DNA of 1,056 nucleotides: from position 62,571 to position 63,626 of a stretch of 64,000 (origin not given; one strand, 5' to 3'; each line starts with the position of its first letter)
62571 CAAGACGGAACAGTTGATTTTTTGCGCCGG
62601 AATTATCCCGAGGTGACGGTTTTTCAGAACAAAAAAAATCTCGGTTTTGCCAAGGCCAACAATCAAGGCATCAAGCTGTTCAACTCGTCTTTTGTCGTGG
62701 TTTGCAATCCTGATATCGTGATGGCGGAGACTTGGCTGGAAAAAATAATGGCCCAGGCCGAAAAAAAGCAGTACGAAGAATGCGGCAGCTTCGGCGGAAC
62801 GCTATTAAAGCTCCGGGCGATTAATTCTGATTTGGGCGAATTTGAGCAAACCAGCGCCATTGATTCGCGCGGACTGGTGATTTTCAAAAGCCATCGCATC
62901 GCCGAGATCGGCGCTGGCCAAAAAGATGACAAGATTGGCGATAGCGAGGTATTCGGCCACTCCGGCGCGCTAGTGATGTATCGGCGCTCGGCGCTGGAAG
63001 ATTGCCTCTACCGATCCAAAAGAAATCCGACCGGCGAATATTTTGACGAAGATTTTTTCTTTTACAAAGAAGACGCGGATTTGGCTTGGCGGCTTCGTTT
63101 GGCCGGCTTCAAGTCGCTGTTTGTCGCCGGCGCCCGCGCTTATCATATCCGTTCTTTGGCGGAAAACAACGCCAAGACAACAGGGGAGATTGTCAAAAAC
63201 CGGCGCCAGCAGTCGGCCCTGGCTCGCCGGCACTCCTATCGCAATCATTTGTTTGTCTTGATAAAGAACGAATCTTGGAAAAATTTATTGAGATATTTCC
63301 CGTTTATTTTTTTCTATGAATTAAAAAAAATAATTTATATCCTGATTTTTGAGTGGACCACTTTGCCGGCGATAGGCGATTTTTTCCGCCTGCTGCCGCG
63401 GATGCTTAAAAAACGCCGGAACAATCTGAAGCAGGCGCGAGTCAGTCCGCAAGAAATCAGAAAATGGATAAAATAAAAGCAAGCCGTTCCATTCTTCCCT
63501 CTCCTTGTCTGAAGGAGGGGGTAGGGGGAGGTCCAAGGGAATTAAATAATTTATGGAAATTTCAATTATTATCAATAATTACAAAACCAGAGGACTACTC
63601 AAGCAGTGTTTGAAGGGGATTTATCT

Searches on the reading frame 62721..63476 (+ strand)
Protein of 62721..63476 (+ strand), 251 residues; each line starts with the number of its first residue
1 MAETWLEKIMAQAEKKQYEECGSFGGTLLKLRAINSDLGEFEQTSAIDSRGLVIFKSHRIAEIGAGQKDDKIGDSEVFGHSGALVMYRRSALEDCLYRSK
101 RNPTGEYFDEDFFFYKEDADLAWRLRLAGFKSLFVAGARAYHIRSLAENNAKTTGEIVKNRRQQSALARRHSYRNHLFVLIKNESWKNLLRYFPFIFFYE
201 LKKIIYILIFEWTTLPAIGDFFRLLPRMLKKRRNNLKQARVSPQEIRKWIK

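Call 39: find_encoding_contigs(protein=window:62721-63476:+, flank=10000, max_places=4)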
Protein window:62721-63476:+ (251 aa): no gene with exactly this product is on record in the collection.
